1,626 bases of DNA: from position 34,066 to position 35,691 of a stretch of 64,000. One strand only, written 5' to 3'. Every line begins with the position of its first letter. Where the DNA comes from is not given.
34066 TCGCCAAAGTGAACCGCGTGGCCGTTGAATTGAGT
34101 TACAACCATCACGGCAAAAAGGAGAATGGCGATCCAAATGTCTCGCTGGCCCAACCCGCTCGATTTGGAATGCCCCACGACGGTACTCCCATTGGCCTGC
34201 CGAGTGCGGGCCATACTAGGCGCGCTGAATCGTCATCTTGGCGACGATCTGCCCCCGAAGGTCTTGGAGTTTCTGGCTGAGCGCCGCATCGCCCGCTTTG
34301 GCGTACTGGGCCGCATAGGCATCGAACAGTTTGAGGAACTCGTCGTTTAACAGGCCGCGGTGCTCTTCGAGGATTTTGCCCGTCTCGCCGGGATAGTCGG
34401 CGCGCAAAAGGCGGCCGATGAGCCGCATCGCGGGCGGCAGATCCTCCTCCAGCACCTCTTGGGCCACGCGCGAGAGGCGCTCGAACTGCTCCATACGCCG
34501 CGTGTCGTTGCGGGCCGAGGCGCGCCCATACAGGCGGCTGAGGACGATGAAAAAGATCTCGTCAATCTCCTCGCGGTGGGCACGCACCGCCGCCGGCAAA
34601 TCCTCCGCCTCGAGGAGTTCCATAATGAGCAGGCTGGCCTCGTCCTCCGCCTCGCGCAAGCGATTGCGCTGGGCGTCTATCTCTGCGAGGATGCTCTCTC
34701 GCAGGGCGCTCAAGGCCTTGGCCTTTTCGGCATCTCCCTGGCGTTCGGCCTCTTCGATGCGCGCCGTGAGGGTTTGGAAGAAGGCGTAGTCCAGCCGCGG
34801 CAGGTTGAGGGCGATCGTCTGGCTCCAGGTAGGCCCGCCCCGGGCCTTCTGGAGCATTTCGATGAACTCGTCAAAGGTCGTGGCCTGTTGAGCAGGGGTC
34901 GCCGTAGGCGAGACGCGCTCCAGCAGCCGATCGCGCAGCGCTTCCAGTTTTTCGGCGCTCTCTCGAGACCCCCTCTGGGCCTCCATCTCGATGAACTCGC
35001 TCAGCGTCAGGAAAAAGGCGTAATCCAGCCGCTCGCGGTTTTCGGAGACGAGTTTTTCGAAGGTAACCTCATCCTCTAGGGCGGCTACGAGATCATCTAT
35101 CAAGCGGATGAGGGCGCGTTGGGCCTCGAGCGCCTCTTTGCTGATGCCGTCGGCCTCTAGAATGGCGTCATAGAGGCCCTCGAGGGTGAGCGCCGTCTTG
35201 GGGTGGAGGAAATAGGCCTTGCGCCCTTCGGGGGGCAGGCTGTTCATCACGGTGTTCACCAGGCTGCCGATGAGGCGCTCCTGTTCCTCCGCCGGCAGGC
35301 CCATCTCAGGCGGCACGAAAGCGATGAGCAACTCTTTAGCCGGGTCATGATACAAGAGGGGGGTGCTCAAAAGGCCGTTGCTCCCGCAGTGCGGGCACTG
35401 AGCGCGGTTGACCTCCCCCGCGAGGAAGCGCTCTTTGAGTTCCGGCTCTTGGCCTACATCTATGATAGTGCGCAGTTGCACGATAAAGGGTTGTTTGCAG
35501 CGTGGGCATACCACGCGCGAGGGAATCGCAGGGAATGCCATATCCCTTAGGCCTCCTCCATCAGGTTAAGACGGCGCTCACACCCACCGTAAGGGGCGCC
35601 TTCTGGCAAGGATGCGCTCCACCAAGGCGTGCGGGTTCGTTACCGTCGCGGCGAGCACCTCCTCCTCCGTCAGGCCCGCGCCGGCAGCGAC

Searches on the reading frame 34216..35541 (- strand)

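Call 44: search_protein_families(library=pfam, proteins=[window:34216-35541:-], max_evalue=0.001)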
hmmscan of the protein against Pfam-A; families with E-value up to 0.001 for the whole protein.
window:34216-35541:- (441 aa): 1 family
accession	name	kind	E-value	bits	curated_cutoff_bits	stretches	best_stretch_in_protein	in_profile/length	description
PF14353.12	CpXC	-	1.4e-21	77.1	25.4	1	10-140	1-119/121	CpXC protein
